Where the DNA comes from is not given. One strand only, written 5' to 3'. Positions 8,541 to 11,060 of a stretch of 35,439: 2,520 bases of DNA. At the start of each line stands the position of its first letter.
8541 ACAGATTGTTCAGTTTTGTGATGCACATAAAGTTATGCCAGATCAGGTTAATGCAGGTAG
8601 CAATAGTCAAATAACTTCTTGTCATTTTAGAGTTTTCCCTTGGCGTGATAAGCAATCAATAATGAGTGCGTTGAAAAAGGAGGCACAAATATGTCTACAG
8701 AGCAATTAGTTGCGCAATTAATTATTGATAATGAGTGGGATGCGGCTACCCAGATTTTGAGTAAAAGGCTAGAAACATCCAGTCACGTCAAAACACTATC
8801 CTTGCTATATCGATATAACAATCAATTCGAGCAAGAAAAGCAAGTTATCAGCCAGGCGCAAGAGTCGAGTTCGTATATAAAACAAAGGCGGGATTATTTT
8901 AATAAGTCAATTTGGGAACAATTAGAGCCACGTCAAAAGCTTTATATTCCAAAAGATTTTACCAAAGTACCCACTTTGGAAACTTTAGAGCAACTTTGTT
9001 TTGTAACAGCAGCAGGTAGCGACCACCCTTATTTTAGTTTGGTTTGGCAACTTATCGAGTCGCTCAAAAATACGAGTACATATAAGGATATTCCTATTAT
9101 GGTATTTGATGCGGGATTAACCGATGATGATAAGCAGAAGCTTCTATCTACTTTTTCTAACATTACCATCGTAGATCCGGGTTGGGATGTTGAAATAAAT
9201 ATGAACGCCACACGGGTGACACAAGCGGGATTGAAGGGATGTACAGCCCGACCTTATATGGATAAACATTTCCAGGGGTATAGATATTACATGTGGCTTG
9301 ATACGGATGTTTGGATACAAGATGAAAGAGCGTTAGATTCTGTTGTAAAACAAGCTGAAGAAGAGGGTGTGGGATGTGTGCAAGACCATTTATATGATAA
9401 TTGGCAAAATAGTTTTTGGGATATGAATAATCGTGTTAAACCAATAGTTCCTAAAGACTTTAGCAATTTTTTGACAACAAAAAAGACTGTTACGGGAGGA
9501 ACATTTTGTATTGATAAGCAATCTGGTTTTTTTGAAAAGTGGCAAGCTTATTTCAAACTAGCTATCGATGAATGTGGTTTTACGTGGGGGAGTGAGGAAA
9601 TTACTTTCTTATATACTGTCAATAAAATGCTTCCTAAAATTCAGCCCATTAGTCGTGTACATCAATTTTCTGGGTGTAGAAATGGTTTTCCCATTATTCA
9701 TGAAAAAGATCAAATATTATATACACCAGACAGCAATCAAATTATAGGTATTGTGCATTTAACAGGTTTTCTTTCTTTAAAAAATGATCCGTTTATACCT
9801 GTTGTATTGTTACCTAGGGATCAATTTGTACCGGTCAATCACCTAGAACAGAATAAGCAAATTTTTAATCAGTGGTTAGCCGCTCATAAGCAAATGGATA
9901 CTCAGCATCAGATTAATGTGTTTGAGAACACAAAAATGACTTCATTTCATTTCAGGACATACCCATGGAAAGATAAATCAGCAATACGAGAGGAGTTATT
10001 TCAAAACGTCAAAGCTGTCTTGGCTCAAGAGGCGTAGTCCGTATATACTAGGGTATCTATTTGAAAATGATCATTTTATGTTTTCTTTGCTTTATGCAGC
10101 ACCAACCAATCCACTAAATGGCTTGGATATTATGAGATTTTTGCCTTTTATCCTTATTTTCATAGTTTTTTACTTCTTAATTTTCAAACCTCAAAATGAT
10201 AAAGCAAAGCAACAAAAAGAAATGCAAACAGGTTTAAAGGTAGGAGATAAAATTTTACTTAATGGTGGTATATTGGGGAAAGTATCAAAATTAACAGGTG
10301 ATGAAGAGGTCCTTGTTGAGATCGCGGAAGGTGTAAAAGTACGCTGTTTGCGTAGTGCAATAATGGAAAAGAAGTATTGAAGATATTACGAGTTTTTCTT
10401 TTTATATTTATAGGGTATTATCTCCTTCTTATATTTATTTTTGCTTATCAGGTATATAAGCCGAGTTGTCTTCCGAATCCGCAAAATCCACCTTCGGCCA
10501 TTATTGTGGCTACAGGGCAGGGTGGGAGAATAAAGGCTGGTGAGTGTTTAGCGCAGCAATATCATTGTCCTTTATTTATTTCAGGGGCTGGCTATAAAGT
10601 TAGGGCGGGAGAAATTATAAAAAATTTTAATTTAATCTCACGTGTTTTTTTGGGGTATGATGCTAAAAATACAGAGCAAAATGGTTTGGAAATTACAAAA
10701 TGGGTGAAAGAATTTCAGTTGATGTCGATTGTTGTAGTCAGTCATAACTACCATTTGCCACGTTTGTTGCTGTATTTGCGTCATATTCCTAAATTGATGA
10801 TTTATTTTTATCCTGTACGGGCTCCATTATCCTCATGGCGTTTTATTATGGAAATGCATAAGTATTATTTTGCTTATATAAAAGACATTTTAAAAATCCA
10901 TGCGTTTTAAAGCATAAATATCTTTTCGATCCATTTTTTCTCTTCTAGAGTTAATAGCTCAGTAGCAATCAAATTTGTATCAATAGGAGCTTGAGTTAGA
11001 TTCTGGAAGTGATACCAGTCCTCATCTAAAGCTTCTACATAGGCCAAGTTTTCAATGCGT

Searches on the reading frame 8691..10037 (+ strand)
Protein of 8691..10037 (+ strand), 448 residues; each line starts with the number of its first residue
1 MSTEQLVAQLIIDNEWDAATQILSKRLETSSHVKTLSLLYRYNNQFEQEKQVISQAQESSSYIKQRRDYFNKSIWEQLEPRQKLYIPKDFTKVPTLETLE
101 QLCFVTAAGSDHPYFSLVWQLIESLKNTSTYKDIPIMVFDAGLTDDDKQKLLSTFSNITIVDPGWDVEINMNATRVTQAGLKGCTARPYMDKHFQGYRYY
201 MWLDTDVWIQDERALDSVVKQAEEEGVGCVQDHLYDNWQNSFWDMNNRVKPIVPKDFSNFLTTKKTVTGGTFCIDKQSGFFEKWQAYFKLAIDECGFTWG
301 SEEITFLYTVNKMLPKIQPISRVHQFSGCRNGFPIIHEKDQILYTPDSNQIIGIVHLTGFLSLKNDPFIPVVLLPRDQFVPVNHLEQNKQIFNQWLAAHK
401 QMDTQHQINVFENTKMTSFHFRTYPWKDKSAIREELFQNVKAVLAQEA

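Call 3: search_protein_families(library=pfam, proteins=[window:8691-10037:+], max_evalue=1)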
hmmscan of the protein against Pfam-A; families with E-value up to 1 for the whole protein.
window:8691-10037:+ (448 aa): 2 families
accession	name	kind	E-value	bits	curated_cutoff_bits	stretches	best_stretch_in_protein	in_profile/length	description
PF00535.33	Glycos_transf_2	-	0.00039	20.8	23.3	1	118-277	13-156/168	Glycosyl transferase family 2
PF01501.26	Glyco_transf_8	-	0.018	15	24.3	1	108-254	4-148/253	Glycosyl transferase family 8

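Call 4: search_protein_families(library=ncbifam, proteins=[window:8691-10037:+], max_evalue=1)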
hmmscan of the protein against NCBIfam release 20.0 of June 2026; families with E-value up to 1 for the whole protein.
window:8691-10037:+ (448 aa): 0 families

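Call 72: search_protein_families(library=padloc, proteins=[window:8691-10037:+], max_evalue=0.01)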
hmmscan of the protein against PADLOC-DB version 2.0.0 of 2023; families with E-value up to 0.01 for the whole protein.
window:8691-10037:+ (448 aa): 0 families

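Call 73: search_protein_families(library=phrogs, proteins=[window:8691-10037:+], max_evalue=0.01)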
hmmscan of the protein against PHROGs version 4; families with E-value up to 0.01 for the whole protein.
window:8691-10037:+ (448 aa): 0 families

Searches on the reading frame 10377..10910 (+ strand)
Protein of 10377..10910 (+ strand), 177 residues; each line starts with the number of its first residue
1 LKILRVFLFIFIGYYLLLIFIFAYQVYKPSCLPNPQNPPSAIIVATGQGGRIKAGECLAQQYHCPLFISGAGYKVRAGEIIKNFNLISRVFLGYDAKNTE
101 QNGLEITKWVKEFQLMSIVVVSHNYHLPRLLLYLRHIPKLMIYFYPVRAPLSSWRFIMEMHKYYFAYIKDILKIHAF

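Call 40: search_protein_families(library=ncbifam, proteins=[window:10377-10910:+], max_evalue=0.001)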
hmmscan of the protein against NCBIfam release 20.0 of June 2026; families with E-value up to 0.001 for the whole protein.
window:10377-10910:+ (177 aa): 0 families

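Call 79: search_protein_families(library=pfam, proteins=[window:10377-10910:+], max_evalue=0.001)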
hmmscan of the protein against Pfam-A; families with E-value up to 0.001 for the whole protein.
window:10377-10910:+ (177 aa): 1 family
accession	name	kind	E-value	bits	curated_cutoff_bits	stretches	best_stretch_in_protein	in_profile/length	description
PF02698.23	DUF218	-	1.1e-09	38.7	27.6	1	41-153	2-110/133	DUF218 domain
